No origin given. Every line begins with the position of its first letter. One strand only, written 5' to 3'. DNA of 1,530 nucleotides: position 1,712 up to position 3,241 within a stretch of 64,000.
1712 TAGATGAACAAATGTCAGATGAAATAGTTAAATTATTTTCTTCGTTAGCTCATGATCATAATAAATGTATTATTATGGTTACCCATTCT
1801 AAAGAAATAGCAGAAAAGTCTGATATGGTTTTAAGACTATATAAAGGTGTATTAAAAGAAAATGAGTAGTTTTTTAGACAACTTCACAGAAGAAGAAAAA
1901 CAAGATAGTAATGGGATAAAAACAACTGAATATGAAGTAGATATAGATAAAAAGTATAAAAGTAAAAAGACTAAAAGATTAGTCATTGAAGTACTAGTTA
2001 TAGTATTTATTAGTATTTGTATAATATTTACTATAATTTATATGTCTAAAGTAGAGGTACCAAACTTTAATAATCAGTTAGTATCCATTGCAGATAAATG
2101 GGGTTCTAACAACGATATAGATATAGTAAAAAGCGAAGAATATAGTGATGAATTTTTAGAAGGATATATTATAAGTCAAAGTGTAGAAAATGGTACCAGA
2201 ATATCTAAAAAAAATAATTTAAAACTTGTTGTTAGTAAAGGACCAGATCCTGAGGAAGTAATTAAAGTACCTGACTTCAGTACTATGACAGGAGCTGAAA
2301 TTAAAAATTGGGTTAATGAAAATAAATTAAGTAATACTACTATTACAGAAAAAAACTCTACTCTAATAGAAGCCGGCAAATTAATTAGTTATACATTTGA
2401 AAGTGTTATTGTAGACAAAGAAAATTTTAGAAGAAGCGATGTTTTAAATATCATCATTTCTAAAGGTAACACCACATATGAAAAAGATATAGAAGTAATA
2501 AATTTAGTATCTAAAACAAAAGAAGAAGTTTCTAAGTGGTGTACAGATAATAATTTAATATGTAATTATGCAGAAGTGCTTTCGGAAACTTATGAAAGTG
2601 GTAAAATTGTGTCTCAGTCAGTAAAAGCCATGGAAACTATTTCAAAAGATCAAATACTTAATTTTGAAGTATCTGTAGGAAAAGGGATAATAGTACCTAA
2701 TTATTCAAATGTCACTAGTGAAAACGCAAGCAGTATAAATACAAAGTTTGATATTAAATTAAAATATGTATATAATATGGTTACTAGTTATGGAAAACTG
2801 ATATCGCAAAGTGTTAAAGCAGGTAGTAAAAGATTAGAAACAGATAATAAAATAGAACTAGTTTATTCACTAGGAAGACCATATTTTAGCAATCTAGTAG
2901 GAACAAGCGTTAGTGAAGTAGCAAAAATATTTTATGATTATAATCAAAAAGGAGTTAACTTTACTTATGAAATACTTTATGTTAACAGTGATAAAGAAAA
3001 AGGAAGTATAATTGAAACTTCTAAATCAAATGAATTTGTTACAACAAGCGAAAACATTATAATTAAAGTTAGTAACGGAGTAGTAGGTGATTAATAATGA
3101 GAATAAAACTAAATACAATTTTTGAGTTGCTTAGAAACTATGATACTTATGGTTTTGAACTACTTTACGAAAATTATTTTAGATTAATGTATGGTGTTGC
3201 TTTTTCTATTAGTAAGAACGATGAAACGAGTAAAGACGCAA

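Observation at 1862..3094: Stand-alone multi-PASTA protein lacking kinase or transpeptidase domain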

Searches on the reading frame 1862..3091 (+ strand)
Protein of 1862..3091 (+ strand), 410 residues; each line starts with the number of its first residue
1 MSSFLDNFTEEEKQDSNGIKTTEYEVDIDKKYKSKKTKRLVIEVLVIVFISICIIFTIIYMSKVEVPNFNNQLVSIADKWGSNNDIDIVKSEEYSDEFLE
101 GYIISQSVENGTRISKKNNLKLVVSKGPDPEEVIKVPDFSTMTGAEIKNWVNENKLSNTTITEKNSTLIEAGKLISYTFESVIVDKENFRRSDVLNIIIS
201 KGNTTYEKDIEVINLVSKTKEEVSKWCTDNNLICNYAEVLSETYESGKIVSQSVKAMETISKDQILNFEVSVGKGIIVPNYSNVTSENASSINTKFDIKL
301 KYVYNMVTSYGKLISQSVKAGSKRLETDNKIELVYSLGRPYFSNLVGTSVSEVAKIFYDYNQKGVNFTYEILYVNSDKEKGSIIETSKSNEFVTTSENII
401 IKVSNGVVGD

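Call 3: search_protein_families(library=pfam, proteins=[window:1862-3091:+], max_evalue=1)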
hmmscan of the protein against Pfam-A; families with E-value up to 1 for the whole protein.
window:1862-3091:+ (410 aa): 3 families
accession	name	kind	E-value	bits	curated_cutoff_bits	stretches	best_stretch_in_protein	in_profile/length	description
PF03793.24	PASTA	-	6.8e-28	96.9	23.2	5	64-126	1-64/64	PASTA domain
PF11857.13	DUF3377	-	0.092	13.1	26.5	1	20-60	7-48/72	Domain of unknown function (DUF3377)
PF15167.11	DUF4581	-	0.18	12.5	27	1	72-101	2-31/131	Domain of unknown function (DUF4581)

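Call 4: search_protein_families(library=ncbifam, proteins=[window:1862-3091:+], max_evalue=1)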
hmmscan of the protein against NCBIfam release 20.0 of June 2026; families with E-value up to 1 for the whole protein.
window:1862-3091:+ (410 aa): 1 family
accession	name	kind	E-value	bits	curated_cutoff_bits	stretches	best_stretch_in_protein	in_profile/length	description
NF033483.0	PknB_PASTA_kin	equivalog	3.1e-34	118.9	450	2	16-205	311-500/563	Stk1 family PASTA domain-containing Ser/Thr kinase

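Call 5: find_homologous_proteins(query=window:1862-3091:+, max_evalue=0.001)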
Query window:1862-3091:+ (410 aa): 396 proteins with E <= 0.001 among 7516 candidates; the best 120 are listed.
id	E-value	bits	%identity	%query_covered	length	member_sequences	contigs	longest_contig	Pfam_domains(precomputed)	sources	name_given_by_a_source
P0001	1.5e-252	856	100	100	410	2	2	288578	PF03793.25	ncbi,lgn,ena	-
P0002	4.1e-228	775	90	100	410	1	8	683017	PF03793.25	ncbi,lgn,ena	-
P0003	7.1e-218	742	85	100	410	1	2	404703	PF03793.25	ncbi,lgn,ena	-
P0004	2.5e-214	730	84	99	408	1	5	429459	PF03793.25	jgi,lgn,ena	-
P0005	1.1e-163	563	66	99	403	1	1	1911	PF03793.25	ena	-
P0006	2.9e-162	559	66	99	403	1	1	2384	PF03793.25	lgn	-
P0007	7.9e-162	557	65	99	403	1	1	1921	PF03793.25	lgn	-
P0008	1.1e-155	537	64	99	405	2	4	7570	PF03793.25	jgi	-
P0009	7.4e-151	521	60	100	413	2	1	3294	PF03793.25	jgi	-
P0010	3.3e-150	519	60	100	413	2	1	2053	PF03793.25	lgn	-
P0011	2.4e-149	516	61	100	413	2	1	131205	PF03793.25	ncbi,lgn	-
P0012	5.4e-149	515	59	100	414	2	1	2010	PF03793.25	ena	-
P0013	3.5e-147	509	60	100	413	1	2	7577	PF03793.25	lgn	-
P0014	3.9e-147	509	60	100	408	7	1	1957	PF03793.25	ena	-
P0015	1.5e-145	504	57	100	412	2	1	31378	PF03793.25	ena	-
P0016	5.0e-119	416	44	86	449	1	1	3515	PF03793.25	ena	-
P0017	4.7e-118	413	53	100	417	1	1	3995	PF03793.25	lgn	-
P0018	1.3e-116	408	52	100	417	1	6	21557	PF03793.25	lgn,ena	-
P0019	1.8e-116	408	52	100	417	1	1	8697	PF03793.25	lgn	-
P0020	2.5e-116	407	52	100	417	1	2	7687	PF03793.25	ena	-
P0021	2.6e-116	407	52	100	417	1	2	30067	PF03793.25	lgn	-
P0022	3.1e-116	407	52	100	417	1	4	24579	PF03793.25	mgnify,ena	mgnify:FL=1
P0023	4.2e-116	407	40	99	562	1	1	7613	PF03793.25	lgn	-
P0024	5.4e-116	406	51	99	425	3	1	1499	PF03793.25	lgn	-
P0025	6.0e-116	406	52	100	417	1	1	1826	PF03793.25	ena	-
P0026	6.1e-116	406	52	100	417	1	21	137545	PF03793.25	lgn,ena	-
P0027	6.6e-116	406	52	100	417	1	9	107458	PF03793.25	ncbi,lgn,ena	-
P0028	7.7e-116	406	52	100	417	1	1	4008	PF03793.25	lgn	-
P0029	8.7e-116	406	52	100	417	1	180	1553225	PF03793.25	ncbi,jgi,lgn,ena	ncbi:MAG: PASTA domain-containing protein [Clostridia bacterium]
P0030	8.9e-116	406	52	100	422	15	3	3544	PF03793.25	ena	-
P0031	1.2e-115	405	52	100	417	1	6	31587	PF03793.25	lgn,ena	-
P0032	1.6e-115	405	52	100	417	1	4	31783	PF03793.25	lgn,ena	-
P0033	1.7e-115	405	52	100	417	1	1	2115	PF03793.25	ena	-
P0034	2.2e-115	404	52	100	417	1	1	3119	PF03793.25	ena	-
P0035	2.3e-115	404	52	100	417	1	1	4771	PF03793.25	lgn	-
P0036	2.4e-115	404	52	100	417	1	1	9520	PF03793.25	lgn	-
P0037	3.2e-115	404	52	100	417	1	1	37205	PF03793.25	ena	-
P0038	3.5e-115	404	52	100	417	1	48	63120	PF03793.25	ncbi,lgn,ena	-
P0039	3.6e-115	404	52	100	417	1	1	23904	PF03793.25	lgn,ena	-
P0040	4.0e-115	403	52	100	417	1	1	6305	PF03793.25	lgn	-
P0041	4.0e-115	403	52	100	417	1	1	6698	PF03793.25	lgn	-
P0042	5.4e-115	403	52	100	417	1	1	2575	PF03793.25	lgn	-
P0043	5.7e-115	403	52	100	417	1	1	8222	PF03793.25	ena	-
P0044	6.6e-115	403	52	100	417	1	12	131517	PF03793.25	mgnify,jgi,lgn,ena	mgnify:FL=1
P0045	6.9e-115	403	52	100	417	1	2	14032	PF03793.25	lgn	-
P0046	7.5e-115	403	52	100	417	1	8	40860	PF03793.25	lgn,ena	-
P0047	7.5e-115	403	52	100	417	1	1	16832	PF03793.25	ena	-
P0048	7.9e-115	402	52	100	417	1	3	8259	PF03793.25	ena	-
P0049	9.0e-115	402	52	100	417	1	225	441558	PF03793.25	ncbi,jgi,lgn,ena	jgi:PASTA domain containing protein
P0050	9.0e-115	402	52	100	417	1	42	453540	PF03793.25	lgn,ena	-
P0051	9.2e-115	402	52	100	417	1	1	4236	PF03793.25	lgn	-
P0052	9.6e-115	402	52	100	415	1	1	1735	PF03793.25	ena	-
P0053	1.1e-114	402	52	100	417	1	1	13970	PF03793.25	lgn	-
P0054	1.2e-114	402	52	100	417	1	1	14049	PF03793.25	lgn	-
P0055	1.5e-114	402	52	100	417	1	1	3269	PF03793.25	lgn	-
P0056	1.6e-114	401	52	100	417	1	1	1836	PF03793.25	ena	-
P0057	1.6e-114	401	38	95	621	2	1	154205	PF03793.25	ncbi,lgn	-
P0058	1.9e-114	401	52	100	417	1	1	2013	PF03793.25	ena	-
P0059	1.9e-114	401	51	100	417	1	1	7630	PF03793.25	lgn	-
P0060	1.9e-114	401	52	100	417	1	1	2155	PF03793.25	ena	-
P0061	1.9e-114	401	52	100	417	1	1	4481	PF03793.25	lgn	-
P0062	2.2e-114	401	52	100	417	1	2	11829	PF03793.25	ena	-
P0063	2.4e-114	401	52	100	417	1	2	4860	PF03793.25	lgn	-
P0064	2.6e-114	401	52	100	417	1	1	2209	PF03793.25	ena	-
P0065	2.8e-114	401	51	100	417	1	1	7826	PF03793.25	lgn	-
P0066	3.2e-114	400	51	100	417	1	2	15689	PF03793.25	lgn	-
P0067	3.6e-114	400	52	100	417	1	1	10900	PF03793.25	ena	-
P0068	3.6e-114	400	52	100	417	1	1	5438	PF03793.25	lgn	-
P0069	3.9e-114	400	51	100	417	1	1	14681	PF03793.25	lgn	-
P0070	4.2e-114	400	51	100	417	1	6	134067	PF03793.25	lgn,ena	-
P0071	4.2e-114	400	51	100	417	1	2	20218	PF03793.25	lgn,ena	-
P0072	5.0e-114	400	52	100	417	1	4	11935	PF03793.25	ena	-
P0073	5.8e-114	400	51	100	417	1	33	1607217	PF03793.25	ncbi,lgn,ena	-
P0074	5.9e-114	400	52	100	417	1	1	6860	PF03793.25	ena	-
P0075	6.2e-114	400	52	100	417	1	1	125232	PF03793.25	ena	-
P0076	6.3e-114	399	52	100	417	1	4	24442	PF03793.25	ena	-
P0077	8.4e-114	399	52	100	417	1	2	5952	PF03793.25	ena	-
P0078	9.6e-114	399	52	100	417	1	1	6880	PF03793.25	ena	-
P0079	1.1e-113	399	52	100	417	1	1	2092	PF03793.25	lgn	-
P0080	1.2e-113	399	52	100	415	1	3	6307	PF03793.25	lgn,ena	-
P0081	1.2e-113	399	51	100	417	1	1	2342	PF03793.25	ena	-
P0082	1.3e-113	398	52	100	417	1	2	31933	PF03793.25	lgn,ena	-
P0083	1.3e-113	398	52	100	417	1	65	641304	PF03793.25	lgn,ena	-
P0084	1.3e-113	398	52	100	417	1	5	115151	PF03793.25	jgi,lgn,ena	jgi:PASTA domain containing protein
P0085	1.7e-113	398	52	100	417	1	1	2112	PF03793.25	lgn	-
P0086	1.9e-113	398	52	100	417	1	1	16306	PF03793.25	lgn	-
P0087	1.9e-113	398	52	100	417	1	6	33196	PF03793.25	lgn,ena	-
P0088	2.6e-113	397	51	100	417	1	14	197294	PF03793.25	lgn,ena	-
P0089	3.1e-113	397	52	100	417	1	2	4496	PF03793.25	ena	-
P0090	3.1e-113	397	52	100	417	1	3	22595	PF03793.25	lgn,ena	-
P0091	3.1e-113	397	52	100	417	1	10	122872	PF03793.25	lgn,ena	-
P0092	4.8e-113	397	51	100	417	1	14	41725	PF03793.25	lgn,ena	-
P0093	4.9e-113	397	51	100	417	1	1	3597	PF03793.25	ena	-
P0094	6.2e-113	396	52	100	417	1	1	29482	PF03793.25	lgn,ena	-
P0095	7.0e-113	396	52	100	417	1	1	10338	PF03793.25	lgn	-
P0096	7.2e-113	396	51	100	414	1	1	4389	PF03793.25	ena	-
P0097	1.5e-112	395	52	100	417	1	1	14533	PF03793.25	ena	-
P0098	1.7e-112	395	51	100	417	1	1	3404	PF03793.25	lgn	-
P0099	2.0e-112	395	49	99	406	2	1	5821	PF03793.25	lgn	-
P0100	2.4e-112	394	34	100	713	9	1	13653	PF03793.25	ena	-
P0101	2.7e-112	394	51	100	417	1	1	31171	PF03793.25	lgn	-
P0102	3.2e-112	394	49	99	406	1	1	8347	PF03793.25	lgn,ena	-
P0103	4.7e-112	393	51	100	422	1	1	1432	PF03793.25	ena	-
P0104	5.0e-112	393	51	100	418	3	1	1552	PF03793.25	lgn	-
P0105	8.4e-112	393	51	100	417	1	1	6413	PF03793.25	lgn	-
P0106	7.2e-111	389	50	100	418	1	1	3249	PF03793.25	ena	-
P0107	1.7e-110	388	49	99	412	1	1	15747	PF03793.25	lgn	-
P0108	2.3e-110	388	49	99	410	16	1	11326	PF03793.25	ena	-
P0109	4.4e-110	387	50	99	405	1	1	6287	PF03793.25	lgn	-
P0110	5.5e-110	387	48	99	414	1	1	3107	PF03793.25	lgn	-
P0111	3.3e-109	384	49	99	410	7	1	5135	PF03793.25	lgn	-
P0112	1.3e-108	382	48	99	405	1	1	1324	PF03793.25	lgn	-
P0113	1.3e-108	382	48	99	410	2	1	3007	PF03793.25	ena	-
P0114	1.6e-108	382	48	100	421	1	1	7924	PF03793.25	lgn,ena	-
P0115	3.0e-108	381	48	99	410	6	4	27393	PF03793.25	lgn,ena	-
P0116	9.1e-108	379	47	99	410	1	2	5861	PF03793.25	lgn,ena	-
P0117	1.5e-107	379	38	99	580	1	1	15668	PF03793.25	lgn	-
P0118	1.3e-106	375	49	99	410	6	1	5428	PF03793.25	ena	-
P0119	3.1e-106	374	47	99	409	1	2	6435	PF03793.25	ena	-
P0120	3.9e-106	374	47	99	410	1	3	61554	PF03793.25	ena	-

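Call 7: find_related_loci(query=window:1862-3091:+, collection=genome_contigs, flank=6000)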
Query window:1862-3091:+ (410 aa) in genome_contigs; peptide patterns used: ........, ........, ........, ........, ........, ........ (x = any residue, [..] = any of these).
120 stretches matched a pattern; 4 encode a relative of the query (tblastn E <= 1e-3); 3 distinct loci.
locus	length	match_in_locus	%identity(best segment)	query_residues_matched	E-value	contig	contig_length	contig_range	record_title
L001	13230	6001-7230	90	1-410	0e+0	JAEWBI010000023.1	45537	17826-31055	MAG: Bacillota bacterium isolate OH_PBB_246 k127_772746, whole genome shotgun sequence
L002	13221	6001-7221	61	1-404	8e-156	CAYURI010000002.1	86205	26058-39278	MAG TPA_asm: uncultured Muribaculaceae bacterium isolate SRP294416_co1_58 genome assembly, contig: NODE_275_length_86205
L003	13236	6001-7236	56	1-410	1e-150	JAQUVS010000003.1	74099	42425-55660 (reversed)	MAG: Bacilli bacterium isolate STD2_172 NODE_1152_length_74099_cov_9.811402_Sandtown_D2, whole genome shotgun sequence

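Call 8: find_encoding_contigs(protein=P0001, flank=8000, max_places=3)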
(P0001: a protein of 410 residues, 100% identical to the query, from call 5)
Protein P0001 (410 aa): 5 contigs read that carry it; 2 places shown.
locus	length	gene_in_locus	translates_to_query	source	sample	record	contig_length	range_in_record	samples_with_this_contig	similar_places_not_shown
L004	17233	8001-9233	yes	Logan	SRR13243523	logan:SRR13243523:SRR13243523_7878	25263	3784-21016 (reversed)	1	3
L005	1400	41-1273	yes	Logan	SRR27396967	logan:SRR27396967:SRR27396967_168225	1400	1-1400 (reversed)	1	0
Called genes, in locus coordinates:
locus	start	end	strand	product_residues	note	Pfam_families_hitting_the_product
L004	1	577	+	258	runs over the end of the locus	PF04542:Sigma70_r2, PF04539:Sigma70_r3 (weak), PF01381:HTH_3 (faint), PF04545:Sigma70_r4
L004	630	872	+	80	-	PF05239:PRC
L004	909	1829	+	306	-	-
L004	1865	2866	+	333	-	PF02424:ApbE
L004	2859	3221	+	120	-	PF07009:NusG_II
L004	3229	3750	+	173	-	PF07456:Hpre_diP_synt_I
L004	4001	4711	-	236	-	PF00696:AA_kinase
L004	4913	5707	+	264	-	-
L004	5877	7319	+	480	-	PF12704:MacB_PCD, PF02687:FtsX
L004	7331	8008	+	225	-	PF02463:SMC_N (faint), PF13175:AAA_15 (faint), PF00005:ABC_tran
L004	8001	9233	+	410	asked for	PF03793:PASTA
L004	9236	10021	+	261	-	PF04542:Sigma70_r2 (weak), PF08281:Sigma70_r4_2, PF04545:Sigma70_r4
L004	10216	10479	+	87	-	-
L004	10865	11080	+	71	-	-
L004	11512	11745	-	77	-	-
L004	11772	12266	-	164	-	-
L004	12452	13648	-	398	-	PF01676:Metalloenzyme, PF00884:Sulfatase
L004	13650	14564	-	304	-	PF02899:Phage_int_SAM_1, PF13495:Phage_int_SAM_4, PF00589:Phage_integrase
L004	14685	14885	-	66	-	-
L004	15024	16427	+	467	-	PF01266:DAO (faint), PF01946:Thi4 (faint), PF03486:HI0933_like (faint), PF13450:NAD_binding_8 (faint), PF13738:Pyr_redox_3 (faint), PF07992:Pyr_redox_2 (weak), PF21688:FAD-depend_C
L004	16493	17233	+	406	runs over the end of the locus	PF05496:RuvB_N, PF00004:AAA, PF13173:AAA_14 (faint), PF16193:AAA_assoc_2, PF12002:MgsA_C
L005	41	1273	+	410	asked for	PF03793:PASTA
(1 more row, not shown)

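Call 11: find_encoding_contigs(protein=P0029, flank=7000, max_places=3)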
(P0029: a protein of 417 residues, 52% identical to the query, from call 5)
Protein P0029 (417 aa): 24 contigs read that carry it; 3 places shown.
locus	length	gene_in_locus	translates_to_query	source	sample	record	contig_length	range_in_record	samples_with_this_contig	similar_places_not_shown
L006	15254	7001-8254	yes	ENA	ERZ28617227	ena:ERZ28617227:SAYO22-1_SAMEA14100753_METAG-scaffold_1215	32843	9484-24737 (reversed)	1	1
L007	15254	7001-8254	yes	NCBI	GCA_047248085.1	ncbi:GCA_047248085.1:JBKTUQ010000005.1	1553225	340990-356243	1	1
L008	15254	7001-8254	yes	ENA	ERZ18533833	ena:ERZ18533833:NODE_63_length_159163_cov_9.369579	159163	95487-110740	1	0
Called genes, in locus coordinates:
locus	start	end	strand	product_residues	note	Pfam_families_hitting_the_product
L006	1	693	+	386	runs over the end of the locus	PF20434:BD-FAE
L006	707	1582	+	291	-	PF00326:Peptidase_S9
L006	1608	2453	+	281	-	PF00248:Aldo_ket_red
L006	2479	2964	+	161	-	PF12682:Flavodoxin_4, PF12724:Flavodoxin_5 (faint)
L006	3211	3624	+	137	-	PF09394:Inhibitor_I42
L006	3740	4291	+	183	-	PF04542:Sigma70_r2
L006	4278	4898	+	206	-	-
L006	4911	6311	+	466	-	PF12704:MacB_PCD, PF02687:FtsX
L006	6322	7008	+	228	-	PF00005:ABC_tran, PF13304:AAA_21 (faint)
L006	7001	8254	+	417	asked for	PF03793:PASTA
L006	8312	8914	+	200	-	PF01300:Sua5_yciO_yrdC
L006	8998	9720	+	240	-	PF01183:Glyco_hydro_25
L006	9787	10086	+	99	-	-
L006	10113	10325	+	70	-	-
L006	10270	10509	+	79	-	-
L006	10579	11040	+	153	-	PF00583:Acetyltransf_1, PF13673:Acetyltransf_10 (weak), PF13508:Acetyltransf_7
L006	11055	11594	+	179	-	-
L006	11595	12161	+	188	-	PF20128:DUF6518 (weak)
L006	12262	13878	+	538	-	PF04542:Sigma70_r2, PF04545:Sigma70_r4, PF08281:Sigma70_r4_2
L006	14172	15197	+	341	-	-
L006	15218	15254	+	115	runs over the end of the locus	-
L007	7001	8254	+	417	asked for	PF03793:PASTA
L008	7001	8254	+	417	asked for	PF03793:PASTA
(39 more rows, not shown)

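Call 21: find_related_loci(query=A1, collection=metagenome_contigs, flank=6000)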
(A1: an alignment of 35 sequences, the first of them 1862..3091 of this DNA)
Query A1 (410 aa) in metagenome_contigs; peptide patterns used: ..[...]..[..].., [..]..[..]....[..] (x = any residue, [..] = any of these).
125 stretches matched a pattern; 33 encode a relative of the query (tblastn E <= 1e-3); 33 distinct loci.
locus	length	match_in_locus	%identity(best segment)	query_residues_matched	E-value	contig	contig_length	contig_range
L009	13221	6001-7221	84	1-407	0e+0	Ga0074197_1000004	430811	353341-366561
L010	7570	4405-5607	64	1-406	3e-167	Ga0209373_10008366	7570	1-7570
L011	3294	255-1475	60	1-404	9e-159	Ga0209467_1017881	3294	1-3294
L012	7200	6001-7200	60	1-397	1e-149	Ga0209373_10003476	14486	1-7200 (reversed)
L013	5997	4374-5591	52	1-410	1e-118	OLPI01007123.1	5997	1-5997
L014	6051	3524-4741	51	1-410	4e-117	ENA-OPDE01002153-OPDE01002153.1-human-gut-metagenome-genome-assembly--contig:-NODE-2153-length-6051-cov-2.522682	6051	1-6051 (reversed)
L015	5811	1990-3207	51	1-410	4e-117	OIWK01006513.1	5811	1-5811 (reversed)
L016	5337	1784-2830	53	58-410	3e-113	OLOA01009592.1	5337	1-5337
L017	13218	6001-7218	51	1-410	1e-112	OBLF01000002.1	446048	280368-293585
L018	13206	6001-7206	49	1-406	2e-112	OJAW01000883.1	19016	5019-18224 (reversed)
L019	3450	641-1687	52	58-410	4e-112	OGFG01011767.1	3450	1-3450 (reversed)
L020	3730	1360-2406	52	58-410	1e-111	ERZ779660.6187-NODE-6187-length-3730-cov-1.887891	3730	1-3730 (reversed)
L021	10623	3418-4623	48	1-406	3e-109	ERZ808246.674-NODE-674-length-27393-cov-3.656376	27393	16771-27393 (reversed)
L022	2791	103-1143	52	58-410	1e-112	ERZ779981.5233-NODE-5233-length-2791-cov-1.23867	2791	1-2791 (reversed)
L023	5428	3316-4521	49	1-406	8e-108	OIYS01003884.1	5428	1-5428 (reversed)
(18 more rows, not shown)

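Call 26: predict_structure(alignment_id=A1)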
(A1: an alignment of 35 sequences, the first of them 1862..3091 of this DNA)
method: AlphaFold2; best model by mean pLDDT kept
length: 410 residues; sequences in the alignment: 35
mean_pLDDT: 83.3   pTM: 0.41
mean pLDDT of the five models: 83.3, 83.0, 82.2, 80.0, 78.7
residues with pLDDT >= 90: 121; 70-90: 245; 50-70: 17; < 50: 27
segments of 3 or more residues with pLDDT < 50: 1-25
pLDDT, mean of each block of 10 residues (from residue 1): 42 40 49 70 85 85 88 91 91 88 90 87 90 90 91 89 84 90 88 91 63 91 92 91 89 88 88 87 86 88 87 90 84 90 83 85 85 87 86 84 76
secondary structure, 60 per line:
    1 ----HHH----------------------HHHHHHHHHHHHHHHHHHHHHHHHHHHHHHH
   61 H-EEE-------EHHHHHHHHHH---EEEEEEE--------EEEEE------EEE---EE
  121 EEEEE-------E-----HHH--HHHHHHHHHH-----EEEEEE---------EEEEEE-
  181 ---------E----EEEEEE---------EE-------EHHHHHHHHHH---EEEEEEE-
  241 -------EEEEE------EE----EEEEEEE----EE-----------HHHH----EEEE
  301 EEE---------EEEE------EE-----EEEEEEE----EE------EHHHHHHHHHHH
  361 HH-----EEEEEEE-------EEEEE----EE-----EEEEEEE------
elements in order: H30-61 E63-65 H74-83 E87-93 E102-106 E113-115 E119-125 H144-153 E159-164 E174-179 E195-200 H220-229 E233-239 E248-252 E265-271 H289-292 E297-303 E313-316 E330-336 H350-362 E368-374 E382-386 E398-404
